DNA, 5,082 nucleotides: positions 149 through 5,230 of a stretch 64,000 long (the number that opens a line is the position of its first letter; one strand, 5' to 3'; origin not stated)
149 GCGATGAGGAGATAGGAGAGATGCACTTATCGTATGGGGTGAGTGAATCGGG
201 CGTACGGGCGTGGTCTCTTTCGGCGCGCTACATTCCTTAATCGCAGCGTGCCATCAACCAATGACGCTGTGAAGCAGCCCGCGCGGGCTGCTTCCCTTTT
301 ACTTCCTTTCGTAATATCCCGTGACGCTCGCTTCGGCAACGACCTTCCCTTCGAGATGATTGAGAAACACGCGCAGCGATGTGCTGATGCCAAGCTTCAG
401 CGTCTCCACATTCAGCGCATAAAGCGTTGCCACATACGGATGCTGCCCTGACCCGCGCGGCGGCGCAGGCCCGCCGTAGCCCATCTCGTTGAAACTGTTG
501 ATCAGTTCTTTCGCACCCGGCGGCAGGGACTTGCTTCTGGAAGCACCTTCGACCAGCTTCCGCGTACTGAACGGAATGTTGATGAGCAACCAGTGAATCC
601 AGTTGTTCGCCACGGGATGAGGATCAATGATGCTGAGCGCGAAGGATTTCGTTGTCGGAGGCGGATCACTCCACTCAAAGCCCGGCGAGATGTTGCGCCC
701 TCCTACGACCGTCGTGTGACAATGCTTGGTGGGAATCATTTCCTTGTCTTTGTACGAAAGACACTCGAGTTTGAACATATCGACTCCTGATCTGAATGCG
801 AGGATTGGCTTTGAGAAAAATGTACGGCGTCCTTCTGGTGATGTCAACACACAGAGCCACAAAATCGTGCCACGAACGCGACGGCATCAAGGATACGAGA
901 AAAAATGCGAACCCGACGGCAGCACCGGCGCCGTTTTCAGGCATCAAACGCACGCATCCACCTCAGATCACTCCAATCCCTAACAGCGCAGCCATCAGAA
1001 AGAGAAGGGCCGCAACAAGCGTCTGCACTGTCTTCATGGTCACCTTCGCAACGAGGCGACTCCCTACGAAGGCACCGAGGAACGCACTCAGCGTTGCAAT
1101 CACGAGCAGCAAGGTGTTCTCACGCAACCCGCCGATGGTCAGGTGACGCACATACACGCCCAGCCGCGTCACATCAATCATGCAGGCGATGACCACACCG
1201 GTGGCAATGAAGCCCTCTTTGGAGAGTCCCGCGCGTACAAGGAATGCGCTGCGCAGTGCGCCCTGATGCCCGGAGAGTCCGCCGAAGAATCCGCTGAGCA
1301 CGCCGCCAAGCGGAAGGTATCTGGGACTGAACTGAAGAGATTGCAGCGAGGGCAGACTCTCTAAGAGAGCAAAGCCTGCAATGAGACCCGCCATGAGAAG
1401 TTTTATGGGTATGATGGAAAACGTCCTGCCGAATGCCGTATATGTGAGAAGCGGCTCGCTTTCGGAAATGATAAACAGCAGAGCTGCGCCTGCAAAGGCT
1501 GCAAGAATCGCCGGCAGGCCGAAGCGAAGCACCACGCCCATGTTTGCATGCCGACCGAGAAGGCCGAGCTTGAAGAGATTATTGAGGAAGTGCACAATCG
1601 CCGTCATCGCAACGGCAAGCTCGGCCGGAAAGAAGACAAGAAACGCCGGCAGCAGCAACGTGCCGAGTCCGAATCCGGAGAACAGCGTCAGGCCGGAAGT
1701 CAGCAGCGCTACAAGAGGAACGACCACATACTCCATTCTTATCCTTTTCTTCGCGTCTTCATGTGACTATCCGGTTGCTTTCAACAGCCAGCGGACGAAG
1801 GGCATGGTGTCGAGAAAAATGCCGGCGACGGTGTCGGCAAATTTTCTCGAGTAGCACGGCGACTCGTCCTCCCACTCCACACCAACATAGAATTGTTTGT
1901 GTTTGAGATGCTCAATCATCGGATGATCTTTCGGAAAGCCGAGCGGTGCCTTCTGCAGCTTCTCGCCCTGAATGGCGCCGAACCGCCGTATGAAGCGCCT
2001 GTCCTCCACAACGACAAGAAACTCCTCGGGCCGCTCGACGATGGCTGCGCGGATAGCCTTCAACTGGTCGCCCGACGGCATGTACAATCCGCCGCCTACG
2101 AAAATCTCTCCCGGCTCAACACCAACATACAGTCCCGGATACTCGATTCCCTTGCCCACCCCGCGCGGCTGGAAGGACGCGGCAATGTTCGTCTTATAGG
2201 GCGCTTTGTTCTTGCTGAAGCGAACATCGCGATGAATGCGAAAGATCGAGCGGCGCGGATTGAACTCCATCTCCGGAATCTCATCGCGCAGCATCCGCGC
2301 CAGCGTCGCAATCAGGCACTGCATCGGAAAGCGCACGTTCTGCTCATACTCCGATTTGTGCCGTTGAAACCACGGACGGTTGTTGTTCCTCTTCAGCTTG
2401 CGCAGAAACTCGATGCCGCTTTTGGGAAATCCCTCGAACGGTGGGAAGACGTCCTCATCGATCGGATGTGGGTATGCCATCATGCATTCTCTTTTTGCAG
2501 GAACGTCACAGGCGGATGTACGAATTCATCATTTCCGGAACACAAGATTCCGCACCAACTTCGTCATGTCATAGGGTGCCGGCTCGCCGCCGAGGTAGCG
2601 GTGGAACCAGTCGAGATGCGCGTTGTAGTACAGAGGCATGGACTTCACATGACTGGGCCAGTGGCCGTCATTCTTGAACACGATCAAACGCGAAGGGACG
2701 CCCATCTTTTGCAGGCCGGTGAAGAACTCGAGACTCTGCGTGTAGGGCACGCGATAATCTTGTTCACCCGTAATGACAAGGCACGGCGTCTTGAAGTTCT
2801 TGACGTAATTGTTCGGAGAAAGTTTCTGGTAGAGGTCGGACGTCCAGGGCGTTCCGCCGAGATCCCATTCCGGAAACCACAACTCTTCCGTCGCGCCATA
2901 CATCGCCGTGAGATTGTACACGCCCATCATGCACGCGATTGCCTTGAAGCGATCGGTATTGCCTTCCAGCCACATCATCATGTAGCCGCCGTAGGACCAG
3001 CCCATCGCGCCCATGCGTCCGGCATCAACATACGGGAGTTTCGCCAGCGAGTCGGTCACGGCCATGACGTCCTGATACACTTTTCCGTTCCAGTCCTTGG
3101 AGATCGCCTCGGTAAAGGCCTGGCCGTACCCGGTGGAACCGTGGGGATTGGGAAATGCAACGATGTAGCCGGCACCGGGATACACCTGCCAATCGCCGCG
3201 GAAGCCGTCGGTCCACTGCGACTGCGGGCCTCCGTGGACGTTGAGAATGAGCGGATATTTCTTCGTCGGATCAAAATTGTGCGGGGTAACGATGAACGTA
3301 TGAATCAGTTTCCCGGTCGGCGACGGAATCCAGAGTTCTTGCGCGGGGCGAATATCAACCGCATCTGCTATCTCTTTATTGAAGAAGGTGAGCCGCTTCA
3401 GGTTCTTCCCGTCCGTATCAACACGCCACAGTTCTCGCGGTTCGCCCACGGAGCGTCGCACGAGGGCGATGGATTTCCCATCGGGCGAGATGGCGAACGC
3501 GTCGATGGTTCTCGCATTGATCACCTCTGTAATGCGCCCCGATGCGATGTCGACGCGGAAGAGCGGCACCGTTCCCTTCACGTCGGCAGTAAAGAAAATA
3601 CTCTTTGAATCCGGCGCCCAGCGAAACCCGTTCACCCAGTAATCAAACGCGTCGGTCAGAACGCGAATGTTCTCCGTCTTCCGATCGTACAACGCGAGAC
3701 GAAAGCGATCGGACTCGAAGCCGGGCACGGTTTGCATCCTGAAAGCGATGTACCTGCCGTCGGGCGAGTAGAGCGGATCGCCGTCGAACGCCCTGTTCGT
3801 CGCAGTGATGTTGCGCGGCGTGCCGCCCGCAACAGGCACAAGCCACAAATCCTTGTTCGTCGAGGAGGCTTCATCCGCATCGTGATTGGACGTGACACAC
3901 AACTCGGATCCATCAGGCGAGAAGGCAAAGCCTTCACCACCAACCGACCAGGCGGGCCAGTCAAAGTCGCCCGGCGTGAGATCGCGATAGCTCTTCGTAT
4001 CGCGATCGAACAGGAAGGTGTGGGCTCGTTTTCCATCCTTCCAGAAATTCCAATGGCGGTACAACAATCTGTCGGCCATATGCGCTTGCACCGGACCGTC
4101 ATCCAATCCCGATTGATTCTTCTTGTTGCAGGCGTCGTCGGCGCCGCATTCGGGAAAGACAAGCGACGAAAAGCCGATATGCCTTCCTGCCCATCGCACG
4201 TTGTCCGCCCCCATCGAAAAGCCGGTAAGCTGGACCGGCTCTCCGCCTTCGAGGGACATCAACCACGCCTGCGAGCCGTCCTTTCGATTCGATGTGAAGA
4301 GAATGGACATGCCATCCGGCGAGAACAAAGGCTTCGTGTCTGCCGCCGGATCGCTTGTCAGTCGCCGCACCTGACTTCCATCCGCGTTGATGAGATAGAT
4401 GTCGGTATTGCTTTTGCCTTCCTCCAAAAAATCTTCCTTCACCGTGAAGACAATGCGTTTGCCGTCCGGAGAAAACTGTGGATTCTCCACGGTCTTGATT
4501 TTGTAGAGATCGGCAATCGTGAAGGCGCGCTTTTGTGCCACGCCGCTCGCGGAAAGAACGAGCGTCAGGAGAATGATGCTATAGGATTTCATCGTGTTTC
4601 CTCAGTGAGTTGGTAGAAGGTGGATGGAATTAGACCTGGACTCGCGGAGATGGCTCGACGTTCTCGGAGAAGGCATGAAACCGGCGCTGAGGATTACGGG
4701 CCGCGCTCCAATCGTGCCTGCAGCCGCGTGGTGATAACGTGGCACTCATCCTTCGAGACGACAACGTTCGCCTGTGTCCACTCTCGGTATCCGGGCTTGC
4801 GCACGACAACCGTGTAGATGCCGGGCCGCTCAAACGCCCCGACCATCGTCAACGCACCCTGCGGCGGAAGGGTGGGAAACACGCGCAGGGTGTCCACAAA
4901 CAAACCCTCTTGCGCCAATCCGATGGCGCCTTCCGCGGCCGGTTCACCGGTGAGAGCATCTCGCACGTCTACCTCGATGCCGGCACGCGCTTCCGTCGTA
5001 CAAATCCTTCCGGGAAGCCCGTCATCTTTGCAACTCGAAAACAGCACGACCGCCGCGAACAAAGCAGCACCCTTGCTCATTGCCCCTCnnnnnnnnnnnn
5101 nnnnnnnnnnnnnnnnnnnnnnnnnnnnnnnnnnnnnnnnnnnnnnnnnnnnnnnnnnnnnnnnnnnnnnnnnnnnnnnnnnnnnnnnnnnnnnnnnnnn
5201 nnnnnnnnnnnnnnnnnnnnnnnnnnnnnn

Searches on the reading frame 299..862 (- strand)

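Call 36: search_protein_families(library=pfam, proteins=[window:299-862:-], max_evalue=0.001)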
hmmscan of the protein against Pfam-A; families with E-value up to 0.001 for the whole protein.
window:299-862:- (187 aa): 1 family
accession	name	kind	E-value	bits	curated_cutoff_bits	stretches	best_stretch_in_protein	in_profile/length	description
PF01161.25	PBP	-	1.6e-32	113.1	24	1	53-184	8-135/135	Phosphatidylethanolamine-binding protein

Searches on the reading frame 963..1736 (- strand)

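Call 36: search_protein_families(library=pfam, proteins=[window:963-1736:-], max_evalue=0.001)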
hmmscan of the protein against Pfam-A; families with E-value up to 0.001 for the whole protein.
window:963-1736:- (257 aa): 1 family
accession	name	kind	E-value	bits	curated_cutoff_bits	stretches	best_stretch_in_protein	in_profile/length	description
PF01925.25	TauE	-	1.5e-17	64.5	32.6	1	8-251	3-236/237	Sulfite exporter TauE/SafE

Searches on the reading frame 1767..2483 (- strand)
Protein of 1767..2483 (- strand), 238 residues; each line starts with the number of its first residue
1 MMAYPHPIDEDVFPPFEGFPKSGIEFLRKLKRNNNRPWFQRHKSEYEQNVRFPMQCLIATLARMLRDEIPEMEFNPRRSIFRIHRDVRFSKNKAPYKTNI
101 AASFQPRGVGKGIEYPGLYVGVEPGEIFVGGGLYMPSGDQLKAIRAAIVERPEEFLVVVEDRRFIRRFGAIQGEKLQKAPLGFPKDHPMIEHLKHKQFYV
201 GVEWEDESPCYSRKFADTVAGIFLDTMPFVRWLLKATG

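Call 36: search_protein_families(library=pfam, proteins=[window:1767-2483:-], max_evalue=0.001)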
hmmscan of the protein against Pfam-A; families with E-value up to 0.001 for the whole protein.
window:1767-2483:- (238 aa): 1 family
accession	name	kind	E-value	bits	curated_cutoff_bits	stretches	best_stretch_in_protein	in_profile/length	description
PF09365.15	DUF2461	-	1.7e-63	214.7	22.8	1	24-232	3-208/208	Conserved hypothetical protein (DUF2461)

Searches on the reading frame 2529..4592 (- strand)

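Call 36: search_protein_families(library=pfam, proteins=[window:2529-4592:-], max_evalue=0.001)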
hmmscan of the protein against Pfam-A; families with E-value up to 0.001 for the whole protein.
window:2529-4592:- (687 aa): 9 families
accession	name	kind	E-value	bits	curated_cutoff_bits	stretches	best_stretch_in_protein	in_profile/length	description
PF00326.27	Peptidase_S9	-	1.1e-55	188.9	22.6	1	467-669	6-212/213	Prolyl oligopeptidase family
PF07676.18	PD40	-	1.2e-26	92.5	20.9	1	75-107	1-33/38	WD40-like Beta Propeller Repeat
PF20434.5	BD-FAE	-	4.4e-09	36.6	26.8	1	522-625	86-213/215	BD-FAE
PF01738.24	DLH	-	8.4e-08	32.5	21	1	490-644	63-186/217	Dienelactone hydrolase family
PF00930.27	DPPIV_N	-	1.2e-07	31.2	22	0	190-284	260-345/354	Dipeptidyl peptidase IV (DPP IV) N-terminal region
PF25174.1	Beta-prop_THOC3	-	2.4e-07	30.5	305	1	275-377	96-188/272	THOC3 beta-propeller domain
PF02129.25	Peptidase_S15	-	4.1e-07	30.4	23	0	428-565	3-137/262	X-Pro dipeptidyl-peptidase (S15 family)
PF08450.18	SGL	-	7.6e-05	22.9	26.3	0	275-375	93-191/246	SMP-30/Gluconolactonase/LRE-like region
PF05448.18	AXE1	-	0.00013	21.3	21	0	502-555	153-206/321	Acetyl xylan esterase (AXE1)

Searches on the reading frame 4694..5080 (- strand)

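Call 36: search_protein_families(library=pfam, proteins=[window:4694-5080:-], max_evalue=0.001)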
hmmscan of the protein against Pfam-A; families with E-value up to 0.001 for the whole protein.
window:4694-5080:- (128 aa): 1 family
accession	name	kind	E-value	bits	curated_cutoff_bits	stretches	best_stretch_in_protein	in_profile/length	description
PF13620.12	CarboxypepD_reg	-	0.00025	21.7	32.3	0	85-120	46-81/82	Carboxypeptidase regulatory-like domain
